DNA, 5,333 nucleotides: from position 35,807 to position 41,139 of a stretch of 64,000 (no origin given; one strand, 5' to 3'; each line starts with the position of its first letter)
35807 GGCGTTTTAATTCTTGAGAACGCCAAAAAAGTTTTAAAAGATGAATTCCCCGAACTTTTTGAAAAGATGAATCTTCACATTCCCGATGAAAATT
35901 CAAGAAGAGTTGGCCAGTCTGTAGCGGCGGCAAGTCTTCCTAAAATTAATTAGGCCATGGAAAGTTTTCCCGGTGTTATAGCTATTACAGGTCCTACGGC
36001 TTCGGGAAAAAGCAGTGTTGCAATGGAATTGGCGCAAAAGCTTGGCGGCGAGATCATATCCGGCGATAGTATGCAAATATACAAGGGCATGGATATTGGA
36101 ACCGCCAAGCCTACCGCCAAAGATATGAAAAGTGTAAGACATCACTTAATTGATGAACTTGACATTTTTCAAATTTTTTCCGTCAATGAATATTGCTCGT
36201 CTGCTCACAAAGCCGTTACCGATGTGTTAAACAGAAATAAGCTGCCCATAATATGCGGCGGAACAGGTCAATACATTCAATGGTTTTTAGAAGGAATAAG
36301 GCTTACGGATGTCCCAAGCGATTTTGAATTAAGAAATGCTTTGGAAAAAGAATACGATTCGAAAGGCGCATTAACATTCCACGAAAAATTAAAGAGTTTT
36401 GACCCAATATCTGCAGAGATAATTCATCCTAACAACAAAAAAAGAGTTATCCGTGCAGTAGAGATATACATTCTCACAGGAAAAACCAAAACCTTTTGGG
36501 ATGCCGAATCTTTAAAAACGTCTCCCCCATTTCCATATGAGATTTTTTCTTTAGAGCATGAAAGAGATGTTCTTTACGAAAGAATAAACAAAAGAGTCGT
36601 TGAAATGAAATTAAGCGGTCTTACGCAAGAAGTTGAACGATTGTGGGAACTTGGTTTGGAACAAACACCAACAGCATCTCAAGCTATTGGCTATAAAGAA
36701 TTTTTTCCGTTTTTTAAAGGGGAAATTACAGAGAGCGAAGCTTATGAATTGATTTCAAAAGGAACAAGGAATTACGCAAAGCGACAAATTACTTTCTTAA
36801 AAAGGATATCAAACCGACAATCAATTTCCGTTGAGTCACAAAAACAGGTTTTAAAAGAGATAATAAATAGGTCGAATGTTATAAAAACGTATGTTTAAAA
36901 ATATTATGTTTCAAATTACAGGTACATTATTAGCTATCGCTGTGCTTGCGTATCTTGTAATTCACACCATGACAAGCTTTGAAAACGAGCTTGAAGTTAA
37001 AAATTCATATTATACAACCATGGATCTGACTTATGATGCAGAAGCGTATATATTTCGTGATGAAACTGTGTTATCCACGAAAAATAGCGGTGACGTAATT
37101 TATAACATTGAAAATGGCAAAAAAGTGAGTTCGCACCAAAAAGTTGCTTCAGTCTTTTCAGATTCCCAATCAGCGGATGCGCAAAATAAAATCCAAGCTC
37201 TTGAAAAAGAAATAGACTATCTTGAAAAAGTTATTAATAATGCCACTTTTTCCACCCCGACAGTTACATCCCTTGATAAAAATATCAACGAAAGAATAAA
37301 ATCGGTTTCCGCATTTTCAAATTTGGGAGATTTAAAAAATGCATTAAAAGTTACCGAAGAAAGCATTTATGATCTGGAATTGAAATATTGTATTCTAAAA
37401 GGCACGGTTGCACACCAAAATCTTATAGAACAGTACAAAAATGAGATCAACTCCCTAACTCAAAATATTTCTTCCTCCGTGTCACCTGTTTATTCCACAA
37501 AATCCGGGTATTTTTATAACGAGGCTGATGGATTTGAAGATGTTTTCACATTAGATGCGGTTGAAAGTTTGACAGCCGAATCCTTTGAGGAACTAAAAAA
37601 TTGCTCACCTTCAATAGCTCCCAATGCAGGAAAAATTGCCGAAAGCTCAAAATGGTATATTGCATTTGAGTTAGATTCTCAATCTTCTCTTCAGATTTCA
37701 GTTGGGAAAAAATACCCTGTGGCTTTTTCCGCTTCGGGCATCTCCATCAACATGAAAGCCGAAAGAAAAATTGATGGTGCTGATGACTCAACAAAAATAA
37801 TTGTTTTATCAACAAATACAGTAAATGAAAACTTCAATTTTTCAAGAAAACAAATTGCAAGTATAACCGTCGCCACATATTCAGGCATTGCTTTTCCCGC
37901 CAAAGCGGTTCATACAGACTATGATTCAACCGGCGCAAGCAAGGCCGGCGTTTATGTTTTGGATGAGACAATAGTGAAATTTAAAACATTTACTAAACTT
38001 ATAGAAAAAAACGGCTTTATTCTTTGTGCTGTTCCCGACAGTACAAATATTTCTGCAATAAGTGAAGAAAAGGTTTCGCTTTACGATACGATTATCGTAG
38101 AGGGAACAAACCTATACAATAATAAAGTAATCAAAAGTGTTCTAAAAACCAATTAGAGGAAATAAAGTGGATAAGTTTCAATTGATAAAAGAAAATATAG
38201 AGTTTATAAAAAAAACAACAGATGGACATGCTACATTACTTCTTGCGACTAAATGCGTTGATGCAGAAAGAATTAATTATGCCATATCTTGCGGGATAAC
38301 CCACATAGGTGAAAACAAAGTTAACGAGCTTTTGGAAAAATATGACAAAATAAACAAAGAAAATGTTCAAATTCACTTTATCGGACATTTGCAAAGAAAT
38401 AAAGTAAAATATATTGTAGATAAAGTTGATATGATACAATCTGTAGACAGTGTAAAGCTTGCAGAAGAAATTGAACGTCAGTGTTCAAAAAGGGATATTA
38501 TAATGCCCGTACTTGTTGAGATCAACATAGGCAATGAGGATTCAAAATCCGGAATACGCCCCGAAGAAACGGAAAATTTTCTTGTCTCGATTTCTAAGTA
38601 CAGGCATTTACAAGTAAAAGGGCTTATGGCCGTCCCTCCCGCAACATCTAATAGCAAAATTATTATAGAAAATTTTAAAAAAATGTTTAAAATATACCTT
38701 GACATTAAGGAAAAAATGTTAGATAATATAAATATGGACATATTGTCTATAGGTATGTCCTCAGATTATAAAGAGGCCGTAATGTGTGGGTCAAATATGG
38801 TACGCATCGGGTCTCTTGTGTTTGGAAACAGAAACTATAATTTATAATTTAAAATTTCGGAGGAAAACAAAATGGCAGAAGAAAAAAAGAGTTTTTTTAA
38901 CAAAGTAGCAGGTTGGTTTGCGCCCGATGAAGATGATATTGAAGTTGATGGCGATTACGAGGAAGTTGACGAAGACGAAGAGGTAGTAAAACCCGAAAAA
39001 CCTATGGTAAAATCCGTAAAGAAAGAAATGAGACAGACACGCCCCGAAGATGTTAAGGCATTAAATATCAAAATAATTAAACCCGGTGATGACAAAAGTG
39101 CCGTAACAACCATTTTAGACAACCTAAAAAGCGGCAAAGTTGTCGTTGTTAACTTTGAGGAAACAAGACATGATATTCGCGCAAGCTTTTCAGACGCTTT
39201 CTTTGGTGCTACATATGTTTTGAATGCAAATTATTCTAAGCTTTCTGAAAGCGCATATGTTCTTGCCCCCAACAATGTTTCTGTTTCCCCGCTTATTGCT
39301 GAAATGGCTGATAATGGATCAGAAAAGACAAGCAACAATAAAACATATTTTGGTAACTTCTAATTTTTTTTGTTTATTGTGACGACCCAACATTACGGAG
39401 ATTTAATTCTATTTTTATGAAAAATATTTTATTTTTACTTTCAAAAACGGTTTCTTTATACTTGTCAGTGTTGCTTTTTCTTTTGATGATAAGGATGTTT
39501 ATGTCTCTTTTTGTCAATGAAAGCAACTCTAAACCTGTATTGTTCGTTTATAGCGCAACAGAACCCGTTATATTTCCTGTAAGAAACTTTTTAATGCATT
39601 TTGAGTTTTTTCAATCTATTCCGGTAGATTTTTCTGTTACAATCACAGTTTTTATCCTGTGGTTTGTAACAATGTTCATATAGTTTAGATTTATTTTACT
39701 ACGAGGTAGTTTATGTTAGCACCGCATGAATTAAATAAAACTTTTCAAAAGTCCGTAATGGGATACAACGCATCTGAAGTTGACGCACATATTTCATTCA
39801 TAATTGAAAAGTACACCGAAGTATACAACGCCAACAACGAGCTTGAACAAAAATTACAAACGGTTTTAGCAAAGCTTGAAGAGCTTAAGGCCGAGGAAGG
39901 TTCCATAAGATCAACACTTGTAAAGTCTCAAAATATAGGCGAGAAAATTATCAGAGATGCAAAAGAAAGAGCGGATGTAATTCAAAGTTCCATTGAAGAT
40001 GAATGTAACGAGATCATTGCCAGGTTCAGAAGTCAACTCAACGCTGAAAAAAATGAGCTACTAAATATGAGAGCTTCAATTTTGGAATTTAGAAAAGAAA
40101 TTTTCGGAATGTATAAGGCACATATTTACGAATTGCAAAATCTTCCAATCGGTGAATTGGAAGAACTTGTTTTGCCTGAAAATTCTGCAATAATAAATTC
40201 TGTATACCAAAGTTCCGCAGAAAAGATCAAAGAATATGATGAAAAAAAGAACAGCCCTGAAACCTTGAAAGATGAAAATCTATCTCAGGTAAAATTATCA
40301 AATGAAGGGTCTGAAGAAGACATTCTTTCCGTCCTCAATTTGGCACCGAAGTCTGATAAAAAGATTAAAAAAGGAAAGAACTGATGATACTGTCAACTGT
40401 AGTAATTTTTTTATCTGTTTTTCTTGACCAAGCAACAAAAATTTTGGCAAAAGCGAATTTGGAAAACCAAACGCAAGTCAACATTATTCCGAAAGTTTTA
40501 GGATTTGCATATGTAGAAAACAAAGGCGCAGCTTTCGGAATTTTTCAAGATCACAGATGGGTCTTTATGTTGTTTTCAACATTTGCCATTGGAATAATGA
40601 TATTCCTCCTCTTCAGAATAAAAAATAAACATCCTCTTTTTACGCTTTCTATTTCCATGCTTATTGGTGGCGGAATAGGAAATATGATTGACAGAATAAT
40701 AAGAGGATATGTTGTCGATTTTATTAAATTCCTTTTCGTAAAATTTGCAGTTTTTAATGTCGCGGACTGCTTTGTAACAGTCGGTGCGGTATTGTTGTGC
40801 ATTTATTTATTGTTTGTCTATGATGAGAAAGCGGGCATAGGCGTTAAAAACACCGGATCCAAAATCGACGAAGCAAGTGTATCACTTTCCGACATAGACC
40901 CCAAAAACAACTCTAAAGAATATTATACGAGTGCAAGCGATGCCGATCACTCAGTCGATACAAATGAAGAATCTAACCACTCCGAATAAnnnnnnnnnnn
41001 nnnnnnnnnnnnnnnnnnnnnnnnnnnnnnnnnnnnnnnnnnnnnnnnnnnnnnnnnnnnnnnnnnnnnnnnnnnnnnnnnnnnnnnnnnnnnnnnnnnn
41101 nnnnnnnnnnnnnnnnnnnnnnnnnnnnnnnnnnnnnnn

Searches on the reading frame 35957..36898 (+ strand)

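Call 72: search_protein_families(library=pfam, proteins=[window:35957-36898:+], max_evalue=1e-8)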
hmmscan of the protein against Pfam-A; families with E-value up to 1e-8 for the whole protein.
window:35957-36898:+ (313 aa): 2 families
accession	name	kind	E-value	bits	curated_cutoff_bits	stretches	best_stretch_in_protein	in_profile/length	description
PF01715.23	IPPT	-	2.7e-79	266.7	23.6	1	40-283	1-242/243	IPP transferase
PF01745.22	IPT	-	4e-10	39.9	20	1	7-102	3-98/233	Isopentenyl transferase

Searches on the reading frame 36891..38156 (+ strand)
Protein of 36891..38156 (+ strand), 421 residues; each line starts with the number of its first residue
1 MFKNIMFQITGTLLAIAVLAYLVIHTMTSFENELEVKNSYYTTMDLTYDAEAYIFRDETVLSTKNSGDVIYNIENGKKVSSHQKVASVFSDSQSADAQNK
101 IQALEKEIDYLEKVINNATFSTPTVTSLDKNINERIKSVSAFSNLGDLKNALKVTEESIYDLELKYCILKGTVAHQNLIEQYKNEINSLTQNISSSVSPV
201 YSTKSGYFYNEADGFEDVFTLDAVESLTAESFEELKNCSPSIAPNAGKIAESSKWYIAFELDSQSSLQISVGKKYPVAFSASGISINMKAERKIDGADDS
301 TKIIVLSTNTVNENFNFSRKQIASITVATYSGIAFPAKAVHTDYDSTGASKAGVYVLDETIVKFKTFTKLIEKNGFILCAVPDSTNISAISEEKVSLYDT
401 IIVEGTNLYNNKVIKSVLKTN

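Call 72: search_protein_families(library=pfam, proteins=[window:36891-38156:+], max_evalue=1e-8)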
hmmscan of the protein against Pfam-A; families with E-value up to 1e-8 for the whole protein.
window:36891-38156:+ (421 aa): 1 family
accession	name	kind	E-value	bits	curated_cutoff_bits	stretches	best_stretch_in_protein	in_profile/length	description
PF12700.13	HlyD_2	-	9.6e-38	130.4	25.1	1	13-413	18-415/416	HlyD family secretion protein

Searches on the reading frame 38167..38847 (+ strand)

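Call 72: search_protein_families(library=pfam, proteins=[window:38167-38847:+], max_evalue=1e-8)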
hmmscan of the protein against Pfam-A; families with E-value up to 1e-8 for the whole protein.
window:38167-38847:+ (226 aa): 1 family
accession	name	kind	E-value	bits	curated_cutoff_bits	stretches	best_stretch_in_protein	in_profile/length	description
PF01168.26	Ala_racemase_N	-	3e-19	70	24.1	1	7-221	6-218/220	Alanine racemase, N-terminal domain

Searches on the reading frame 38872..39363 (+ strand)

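Call 72: search_protein_families(library=pfam, proteins=[window:38872-39363:+], max_evalue=1e-8)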
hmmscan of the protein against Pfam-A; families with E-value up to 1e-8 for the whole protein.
window:38872-39363:+ (163 aa): 1 family
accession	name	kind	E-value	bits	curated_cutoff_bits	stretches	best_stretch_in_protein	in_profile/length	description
PF04472.17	SepF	-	1.9e-12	47.7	27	1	66-138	1-72/72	Cell division protein SepF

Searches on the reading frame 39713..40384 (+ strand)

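Call 72: search_protein_families(library=pfam, proteins=[window:39713-40384:+], max_evalue=1e-8)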
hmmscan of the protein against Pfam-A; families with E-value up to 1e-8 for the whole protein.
window:39713-40384:+ (223 aa): 1 family
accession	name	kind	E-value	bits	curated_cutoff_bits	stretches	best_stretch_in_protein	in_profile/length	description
PF05103.18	DivIVA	-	1.3e-19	70.9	28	1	8-129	8-129/131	DivIVA protein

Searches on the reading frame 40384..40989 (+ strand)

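Call 73: search_protein_families(library=pfam, proteins=[window:40384-40989:+], max_evalue=1e-8)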
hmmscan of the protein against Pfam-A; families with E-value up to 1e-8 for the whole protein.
window:40384-40989:+ (201 aa): 1 family
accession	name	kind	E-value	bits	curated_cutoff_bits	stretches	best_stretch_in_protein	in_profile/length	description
PF01252.23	Peptidase_A8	-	2e-41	142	25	1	7-144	1-142/142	Signal peptidase (SPase) II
